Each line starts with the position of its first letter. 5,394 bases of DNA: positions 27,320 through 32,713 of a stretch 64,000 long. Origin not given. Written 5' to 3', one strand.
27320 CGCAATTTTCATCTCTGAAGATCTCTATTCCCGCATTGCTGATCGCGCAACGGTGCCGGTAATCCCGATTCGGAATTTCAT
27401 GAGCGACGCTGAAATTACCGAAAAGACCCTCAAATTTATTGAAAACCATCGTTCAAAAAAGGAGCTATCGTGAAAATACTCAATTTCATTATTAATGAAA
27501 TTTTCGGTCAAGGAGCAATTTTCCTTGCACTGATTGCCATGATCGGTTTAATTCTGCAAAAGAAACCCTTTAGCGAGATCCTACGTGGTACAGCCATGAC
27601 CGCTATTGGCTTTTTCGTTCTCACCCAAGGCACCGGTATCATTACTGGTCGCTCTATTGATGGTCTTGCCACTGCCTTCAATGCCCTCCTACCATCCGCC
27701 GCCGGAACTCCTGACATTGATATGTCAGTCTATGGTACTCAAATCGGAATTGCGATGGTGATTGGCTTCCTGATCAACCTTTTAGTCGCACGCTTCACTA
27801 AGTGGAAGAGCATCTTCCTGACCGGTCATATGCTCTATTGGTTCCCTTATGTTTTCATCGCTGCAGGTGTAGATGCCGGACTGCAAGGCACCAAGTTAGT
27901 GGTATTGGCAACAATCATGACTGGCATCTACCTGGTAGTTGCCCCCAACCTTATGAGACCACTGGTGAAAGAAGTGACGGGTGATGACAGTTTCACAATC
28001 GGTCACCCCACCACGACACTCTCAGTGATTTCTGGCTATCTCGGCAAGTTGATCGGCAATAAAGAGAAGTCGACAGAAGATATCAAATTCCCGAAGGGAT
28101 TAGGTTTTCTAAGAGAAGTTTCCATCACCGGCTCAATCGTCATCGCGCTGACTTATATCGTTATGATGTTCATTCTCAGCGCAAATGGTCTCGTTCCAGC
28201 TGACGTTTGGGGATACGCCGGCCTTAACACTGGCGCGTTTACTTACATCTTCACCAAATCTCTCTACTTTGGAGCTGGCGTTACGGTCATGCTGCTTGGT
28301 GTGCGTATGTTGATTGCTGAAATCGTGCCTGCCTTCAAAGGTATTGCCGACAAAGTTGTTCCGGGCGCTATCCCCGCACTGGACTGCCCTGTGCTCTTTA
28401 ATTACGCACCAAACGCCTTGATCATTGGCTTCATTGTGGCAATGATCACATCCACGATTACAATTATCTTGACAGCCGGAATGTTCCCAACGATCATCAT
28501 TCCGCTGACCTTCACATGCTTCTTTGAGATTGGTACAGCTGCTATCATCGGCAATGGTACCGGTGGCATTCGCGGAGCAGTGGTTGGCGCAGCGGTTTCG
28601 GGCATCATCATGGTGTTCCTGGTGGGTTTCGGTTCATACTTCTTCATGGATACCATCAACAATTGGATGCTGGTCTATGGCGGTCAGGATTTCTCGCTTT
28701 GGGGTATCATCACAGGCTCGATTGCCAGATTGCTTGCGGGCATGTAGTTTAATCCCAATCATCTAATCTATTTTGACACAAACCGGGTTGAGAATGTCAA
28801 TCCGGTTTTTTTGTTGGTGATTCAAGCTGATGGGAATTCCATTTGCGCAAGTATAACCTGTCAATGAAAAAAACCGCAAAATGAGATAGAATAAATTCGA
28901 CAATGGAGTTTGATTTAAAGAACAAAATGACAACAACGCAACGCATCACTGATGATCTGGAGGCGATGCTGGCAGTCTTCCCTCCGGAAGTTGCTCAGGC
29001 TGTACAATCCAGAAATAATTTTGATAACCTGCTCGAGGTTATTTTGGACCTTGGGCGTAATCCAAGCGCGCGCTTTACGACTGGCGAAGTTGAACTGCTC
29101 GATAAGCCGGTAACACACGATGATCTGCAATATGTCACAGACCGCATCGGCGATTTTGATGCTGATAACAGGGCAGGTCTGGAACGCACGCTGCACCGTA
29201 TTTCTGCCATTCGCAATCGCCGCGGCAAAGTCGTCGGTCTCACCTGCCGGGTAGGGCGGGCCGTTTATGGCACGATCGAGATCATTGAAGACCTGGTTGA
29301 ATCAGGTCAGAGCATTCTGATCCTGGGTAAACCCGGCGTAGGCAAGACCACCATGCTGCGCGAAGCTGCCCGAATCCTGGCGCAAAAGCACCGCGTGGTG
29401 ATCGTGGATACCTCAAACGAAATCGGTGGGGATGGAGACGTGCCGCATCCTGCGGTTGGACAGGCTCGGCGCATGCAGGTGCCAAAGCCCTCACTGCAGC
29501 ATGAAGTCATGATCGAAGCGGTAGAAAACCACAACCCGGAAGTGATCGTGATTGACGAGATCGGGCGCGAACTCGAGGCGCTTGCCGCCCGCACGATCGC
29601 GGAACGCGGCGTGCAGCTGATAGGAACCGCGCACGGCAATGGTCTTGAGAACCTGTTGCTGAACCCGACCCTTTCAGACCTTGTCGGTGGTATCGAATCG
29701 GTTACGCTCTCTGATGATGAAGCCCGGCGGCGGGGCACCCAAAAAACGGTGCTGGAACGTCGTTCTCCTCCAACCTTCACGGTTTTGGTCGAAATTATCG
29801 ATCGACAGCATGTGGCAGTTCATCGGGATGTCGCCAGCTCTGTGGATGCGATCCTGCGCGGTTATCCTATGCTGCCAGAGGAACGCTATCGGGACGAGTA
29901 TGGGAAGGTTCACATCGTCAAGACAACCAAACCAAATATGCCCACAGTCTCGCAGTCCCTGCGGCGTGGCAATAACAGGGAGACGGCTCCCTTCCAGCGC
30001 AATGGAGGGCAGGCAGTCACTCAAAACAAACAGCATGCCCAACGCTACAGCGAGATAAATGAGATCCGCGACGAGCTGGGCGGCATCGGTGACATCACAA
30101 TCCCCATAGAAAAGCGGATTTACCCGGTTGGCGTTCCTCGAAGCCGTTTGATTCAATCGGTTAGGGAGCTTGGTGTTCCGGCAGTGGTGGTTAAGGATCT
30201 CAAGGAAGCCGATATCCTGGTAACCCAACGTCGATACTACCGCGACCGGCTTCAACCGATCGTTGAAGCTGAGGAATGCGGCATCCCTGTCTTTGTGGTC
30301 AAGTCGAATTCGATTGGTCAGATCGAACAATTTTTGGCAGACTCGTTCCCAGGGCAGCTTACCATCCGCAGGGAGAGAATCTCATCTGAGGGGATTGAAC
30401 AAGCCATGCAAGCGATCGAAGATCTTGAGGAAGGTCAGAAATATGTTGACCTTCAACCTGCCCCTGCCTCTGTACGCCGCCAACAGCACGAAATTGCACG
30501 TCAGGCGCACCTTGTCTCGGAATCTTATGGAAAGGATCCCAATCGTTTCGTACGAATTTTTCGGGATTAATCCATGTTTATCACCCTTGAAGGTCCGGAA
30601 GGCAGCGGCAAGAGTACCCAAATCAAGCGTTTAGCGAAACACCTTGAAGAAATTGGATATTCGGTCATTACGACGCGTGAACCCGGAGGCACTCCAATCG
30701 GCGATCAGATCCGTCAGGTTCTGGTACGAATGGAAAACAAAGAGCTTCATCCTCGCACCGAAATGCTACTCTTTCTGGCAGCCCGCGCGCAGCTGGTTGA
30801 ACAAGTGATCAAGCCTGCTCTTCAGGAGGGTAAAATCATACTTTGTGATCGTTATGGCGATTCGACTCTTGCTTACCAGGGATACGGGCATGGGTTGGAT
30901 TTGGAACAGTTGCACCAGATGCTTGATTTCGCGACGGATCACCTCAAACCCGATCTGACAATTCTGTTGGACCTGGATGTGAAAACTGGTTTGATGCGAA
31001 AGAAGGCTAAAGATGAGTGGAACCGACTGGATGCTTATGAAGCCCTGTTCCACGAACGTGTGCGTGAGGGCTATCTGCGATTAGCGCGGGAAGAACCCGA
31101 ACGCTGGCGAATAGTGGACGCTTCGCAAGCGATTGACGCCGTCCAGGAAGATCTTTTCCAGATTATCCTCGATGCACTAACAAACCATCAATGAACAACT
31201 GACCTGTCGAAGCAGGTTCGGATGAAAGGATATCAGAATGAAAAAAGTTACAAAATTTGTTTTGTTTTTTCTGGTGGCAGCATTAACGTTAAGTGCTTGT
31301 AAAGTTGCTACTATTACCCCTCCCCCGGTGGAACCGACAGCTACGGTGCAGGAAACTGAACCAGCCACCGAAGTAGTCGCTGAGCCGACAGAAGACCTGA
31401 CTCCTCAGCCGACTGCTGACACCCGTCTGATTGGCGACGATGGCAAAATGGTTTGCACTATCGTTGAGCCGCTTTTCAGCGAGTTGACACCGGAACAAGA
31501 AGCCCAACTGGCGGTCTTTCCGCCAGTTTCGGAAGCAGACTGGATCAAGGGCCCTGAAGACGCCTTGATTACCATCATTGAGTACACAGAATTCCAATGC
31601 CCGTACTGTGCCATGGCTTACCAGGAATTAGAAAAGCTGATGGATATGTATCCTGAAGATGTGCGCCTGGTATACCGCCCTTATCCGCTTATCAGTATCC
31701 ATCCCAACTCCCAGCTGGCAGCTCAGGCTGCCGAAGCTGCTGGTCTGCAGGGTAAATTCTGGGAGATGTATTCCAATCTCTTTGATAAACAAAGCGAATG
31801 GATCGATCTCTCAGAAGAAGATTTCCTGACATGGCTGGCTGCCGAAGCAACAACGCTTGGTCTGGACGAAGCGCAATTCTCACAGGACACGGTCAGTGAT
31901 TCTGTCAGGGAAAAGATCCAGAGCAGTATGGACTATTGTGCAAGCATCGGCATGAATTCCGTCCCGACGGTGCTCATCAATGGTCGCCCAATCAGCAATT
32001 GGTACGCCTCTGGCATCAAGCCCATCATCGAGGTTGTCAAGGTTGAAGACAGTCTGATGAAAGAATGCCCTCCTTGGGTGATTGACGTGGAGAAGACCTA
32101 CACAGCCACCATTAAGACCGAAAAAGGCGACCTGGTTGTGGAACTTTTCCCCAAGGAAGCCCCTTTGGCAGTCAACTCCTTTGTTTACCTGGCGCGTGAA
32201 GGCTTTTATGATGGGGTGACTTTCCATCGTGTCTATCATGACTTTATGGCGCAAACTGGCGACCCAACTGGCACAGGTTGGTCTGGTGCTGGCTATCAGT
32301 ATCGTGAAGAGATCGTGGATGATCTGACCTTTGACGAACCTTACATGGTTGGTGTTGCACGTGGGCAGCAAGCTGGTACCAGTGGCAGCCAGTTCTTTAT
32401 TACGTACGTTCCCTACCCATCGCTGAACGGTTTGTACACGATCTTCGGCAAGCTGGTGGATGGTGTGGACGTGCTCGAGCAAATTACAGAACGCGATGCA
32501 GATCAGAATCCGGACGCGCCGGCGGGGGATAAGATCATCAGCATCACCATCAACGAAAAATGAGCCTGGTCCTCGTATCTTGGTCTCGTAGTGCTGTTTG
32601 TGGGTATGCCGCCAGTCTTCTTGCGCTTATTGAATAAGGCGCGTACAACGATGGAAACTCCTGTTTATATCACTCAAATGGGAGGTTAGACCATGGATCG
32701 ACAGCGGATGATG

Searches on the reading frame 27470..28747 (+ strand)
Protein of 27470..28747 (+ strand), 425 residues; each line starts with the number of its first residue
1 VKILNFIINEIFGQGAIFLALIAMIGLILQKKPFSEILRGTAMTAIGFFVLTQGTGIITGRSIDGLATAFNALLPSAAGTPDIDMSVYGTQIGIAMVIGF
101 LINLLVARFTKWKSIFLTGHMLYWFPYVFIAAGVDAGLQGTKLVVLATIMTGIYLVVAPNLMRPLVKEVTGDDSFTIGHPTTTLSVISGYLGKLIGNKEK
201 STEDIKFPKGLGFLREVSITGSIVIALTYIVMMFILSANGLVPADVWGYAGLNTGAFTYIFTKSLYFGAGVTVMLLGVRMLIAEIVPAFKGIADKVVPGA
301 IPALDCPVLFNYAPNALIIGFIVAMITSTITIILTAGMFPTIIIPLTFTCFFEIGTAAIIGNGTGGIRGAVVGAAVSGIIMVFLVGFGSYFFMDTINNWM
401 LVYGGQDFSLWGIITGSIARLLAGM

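Call 47: search_protein_families(library=pfam, proteins=[window:27470-28747:+], max_evalue=0.0001)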
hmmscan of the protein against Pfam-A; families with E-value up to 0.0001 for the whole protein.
window:27470-28747:+ (425 aa): 1 family
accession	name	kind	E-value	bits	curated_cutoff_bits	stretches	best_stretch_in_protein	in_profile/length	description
PF03611.19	EIIC-GAT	-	3.9e-100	336.1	24.2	1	10-389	1-378/394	PTS system sugar-specific permease component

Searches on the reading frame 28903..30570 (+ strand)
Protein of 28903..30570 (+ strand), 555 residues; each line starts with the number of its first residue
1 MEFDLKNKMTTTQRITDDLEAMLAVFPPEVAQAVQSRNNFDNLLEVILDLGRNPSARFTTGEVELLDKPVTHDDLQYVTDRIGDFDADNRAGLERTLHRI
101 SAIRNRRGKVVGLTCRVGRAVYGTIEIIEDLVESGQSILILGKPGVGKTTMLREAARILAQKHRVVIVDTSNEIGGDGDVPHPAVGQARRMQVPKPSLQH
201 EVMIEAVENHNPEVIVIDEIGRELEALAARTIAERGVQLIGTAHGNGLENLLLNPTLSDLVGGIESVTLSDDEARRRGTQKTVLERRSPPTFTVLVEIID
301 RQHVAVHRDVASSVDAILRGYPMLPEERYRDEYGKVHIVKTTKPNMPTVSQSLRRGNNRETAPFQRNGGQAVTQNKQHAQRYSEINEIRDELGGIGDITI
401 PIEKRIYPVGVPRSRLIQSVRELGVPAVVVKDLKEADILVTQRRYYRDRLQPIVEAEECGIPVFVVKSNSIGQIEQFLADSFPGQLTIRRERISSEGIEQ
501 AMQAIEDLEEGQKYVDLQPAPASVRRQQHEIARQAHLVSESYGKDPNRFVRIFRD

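Call 47: search_protein_families(library=pfam, proteins=[window:28903-30570:+], max_evalue=0.0001)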
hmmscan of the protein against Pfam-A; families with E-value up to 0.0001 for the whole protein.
window:28903-30570:+ (555 aa): 11 families
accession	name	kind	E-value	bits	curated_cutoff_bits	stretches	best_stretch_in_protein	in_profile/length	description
PF25516.1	PTPase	-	2.2e-22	79.2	27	1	405-480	2-77/79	Phosphotyrosine protein phosphatase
PF19568.5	Spore_III_AA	-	4.9e-10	39.4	27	1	134-262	143-276/306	Sporulation stage III, protein AA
PF01424.28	R3H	-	1.4e-09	38.3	26.8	1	502-554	8-60/60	R3H domain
PF03266.21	NTPase_1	-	1.8e-06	28.4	23.9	0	138-163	2-27/168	NTPase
PF00004.35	AAA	-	8.2e-06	26.7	21.2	1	138-222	1-68/131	ATPase family associated with various cellular activities (AAA)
PF13191.12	AAA_16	-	1.3e-05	26.2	32.6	1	134-171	23-60/167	AAA ATPase domain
PF13401.12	AAA_22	-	1.5e-05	25.8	27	1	134-222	4-95/130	AAA domain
PF13481.12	AAA_25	-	1.6e-05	25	27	0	127-165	25-63/195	AAA domain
PF13238.12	AAA_18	-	2.3e-05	25.3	29.4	1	138-232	1-92/128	AAA domain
PF13479.12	AAA_24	-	7.5e-05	23.1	27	0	135-232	2-85/195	AAA domain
PF20720.3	nSTAND3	-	9.3e-05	22.6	27.2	0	129-173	11-56/155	Novel STAND NTPase 3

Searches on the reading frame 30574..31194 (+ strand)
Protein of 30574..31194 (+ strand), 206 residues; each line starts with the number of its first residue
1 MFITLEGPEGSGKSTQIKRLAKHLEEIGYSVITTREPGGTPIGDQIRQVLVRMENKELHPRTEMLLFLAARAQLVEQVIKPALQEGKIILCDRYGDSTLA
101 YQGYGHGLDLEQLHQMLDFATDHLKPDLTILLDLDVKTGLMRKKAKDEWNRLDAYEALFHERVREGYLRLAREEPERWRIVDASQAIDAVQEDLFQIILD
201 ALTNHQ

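Call 47: search_protein_families(library=pfam, proteins=[window:30574-31194:+], max_evalue=0.0001)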
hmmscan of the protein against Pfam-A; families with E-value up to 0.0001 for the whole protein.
window:30574-31194:+ (206 aa): 4 families
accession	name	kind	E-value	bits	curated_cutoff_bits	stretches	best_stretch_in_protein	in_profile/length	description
PF02223.23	Thymidylate_kin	-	9.6e-55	185.6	27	1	5-193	1-184/185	Thymidylate kinase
PF13521.12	AAA_28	-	9.7e-09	36.1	27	1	3-169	2-148/164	AAA domain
PF13401.12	AAA_22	-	8.2e-06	26.6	27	1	2-77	7-82/130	AAA domain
PF13207.12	AAA_17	-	3.2e-05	24.7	27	0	7-148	2-124/136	AAA domain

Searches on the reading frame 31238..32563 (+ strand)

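Call 47: search_protein_families(library=pfam, proteins=[window:31238-32563:+], max_evalue=0.0001)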
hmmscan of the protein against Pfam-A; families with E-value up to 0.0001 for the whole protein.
window:31238-32563:+ (441 aa): 3 families
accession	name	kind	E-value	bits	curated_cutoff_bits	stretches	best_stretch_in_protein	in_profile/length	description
PF00160.26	Pro_isomerase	-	7.1e-38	130.8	21.7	1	291-436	3-157/159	Cyclophilin type peptidyl-prolyl cis-trans isomerase/CLD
PF13462.12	Thioredoxin_4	-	1.4e-21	77.9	23.2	1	101-254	5-153/165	Thioredoxin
PF01323.26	DSBA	-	2.7e-14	53.9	25.6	1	112-250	1-175/191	DSBA-like thioredoxin domain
